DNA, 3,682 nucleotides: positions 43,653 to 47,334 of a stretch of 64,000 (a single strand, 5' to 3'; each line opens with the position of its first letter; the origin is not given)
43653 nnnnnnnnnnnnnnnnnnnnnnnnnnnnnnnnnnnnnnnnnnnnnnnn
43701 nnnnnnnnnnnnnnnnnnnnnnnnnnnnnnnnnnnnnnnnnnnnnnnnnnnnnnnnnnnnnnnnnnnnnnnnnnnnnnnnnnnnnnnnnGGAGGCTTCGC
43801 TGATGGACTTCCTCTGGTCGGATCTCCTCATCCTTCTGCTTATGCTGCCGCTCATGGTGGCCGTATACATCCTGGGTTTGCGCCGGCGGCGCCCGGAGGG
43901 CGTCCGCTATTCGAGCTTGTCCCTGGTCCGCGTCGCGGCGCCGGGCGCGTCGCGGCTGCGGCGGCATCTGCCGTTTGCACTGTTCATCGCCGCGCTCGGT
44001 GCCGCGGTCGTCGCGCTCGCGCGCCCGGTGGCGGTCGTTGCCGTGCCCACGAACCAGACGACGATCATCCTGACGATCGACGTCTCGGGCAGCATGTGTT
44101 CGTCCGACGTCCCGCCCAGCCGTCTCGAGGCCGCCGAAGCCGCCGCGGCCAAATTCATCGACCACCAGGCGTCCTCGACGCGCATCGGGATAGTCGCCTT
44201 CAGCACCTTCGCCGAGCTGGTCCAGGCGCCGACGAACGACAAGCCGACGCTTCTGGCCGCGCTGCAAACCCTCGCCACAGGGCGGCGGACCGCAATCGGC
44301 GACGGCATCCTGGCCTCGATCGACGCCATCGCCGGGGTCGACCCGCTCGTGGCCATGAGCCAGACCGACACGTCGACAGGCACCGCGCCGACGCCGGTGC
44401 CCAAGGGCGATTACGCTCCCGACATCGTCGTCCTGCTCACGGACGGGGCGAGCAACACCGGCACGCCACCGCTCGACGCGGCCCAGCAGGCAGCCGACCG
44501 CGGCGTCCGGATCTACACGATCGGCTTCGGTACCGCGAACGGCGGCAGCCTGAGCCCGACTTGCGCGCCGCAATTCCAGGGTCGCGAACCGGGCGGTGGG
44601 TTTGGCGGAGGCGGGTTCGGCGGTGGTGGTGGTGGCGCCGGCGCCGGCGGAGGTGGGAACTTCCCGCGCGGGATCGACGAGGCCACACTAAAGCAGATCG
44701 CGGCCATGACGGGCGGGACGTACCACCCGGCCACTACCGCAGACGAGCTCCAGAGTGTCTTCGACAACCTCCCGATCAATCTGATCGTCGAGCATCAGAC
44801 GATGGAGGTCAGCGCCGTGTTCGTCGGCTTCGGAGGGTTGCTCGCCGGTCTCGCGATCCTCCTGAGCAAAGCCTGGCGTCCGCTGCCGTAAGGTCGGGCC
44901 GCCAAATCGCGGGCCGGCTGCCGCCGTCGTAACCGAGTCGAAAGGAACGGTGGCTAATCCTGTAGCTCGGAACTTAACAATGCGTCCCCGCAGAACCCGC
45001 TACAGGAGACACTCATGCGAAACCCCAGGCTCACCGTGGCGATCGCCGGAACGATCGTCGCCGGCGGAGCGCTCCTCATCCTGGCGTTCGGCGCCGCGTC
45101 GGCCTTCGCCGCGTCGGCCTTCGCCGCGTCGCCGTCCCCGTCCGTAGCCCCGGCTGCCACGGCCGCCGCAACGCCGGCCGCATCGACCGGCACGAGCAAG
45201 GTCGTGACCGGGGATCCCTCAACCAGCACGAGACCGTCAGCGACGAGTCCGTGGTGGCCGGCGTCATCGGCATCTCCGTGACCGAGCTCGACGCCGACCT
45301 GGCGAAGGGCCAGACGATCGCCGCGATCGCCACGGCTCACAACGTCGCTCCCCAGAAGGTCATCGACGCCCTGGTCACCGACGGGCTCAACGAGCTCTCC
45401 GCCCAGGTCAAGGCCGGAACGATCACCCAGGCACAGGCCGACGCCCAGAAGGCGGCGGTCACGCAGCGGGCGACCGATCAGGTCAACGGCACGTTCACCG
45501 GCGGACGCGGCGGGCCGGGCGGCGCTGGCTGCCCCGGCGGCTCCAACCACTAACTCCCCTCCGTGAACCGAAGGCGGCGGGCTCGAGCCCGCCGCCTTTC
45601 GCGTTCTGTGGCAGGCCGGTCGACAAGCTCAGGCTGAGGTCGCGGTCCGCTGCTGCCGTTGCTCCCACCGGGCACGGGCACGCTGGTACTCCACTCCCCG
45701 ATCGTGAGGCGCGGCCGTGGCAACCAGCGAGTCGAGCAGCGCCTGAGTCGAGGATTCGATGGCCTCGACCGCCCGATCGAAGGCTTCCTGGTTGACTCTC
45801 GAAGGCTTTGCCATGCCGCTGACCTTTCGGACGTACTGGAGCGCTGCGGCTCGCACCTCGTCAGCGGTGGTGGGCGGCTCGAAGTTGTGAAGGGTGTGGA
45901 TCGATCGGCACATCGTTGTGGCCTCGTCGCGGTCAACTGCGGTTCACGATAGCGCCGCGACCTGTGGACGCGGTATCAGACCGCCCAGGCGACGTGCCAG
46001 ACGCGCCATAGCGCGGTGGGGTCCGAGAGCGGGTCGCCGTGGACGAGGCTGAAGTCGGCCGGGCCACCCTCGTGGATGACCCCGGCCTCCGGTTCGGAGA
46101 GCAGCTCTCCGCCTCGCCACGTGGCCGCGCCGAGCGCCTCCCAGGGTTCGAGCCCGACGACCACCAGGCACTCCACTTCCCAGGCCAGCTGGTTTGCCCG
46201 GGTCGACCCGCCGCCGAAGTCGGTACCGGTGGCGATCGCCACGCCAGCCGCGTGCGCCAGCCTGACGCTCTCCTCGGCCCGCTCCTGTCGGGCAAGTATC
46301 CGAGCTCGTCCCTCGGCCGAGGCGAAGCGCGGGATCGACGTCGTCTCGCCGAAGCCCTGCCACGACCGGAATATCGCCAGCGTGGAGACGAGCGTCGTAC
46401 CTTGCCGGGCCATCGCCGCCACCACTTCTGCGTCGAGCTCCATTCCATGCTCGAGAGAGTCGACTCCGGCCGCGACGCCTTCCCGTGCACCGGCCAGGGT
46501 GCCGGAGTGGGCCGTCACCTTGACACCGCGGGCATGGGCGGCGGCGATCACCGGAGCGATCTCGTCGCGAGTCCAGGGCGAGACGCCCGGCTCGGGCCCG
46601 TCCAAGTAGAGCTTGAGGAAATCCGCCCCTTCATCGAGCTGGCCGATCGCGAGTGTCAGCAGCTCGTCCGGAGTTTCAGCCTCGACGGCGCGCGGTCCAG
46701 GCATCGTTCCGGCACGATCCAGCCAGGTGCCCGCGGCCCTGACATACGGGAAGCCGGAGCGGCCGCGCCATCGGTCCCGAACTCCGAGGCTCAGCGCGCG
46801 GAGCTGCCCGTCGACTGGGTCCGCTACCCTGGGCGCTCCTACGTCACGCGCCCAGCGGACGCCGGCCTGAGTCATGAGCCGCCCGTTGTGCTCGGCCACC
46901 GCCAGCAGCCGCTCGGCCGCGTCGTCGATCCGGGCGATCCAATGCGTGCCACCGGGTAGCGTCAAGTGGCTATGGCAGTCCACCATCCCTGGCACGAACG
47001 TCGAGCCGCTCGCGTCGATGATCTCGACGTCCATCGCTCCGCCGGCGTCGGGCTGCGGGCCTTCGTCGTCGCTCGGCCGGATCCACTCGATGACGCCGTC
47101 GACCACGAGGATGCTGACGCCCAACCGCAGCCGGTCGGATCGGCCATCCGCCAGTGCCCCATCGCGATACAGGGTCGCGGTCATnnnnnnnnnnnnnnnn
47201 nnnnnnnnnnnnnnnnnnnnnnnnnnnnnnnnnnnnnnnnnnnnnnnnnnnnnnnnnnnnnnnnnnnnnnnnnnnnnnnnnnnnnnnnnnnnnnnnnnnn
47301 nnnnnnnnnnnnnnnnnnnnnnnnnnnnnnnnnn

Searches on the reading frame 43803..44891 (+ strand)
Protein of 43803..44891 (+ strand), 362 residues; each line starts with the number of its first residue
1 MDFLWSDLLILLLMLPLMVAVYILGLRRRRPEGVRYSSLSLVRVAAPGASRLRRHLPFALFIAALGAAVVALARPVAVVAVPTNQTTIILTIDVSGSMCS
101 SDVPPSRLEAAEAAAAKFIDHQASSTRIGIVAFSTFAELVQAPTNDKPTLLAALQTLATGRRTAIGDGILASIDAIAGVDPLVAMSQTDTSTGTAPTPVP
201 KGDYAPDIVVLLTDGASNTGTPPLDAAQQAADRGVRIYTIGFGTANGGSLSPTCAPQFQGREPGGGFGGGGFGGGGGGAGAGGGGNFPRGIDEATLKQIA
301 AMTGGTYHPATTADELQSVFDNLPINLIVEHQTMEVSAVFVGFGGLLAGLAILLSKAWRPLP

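Call 7: search_protein_families(library=pfam, proteins=[window:43803-44891:+], max_evalue=0.001)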
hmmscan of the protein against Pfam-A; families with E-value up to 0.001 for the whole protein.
window:43803-44891:+ (362 aa): 4 families
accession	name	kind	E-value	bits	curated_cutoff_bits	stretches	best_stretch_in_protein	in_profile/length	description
PF13519.12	VWA_2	-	1.2e-14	55.3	27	1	89-176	2-89/107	von Willebrand factor type A domain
PF00092.34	VWA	-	4.5e-13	50.2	23.8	1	88-246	2-143/174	von Willebrand factor type A domain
PF07584.16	BatA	-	1.4e-08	35.4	25.9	1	1-75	1-77/77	Aerotolerance regulator N-terminal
PF25045.1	vWA_Ro60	-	0.00039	20.8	27.7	1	88-158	2-69/165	Ro60 vWA domain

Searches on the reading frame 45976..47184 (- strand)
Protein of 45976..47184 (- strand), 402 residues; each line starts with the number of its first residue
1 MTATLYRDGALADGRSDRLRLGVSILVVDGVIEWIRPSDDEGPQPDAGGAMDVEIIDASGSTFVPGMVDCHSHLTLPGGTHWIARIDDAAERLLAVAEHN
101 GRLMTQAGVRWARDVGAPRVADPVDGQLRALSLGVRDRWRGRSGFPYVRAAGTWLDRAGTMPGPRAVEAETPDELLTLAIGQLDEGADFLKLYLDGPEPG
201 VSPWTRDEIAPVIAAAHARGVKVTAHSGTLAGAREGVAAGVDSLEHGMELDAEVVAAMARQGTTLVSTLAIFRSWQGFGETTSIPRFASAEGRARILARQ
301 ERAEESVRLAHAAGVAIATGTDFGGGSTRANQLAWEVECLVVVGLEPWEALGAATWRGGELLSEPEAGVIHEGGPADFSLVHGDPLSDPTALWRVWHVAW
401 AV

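Call 7: search_protein_families(library=pfam, proteins=[window:45976-47184:-], max_evalue=0.001)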
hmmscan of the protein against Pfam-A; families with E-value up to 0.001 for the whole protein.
window:45976-47184:- (402 aa): 2 families
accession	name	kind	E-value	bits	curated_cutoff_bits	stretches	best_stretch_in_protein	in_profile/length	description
PF01979.26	Amidohydro_1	-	3.2e-15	56.7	25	1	64-394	3-331/345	Amidohydrolase family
PF07969.17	Amidohydro_3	-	2.3e-07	31.1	29.7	1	54-131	1-83/472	Amidohydrolase family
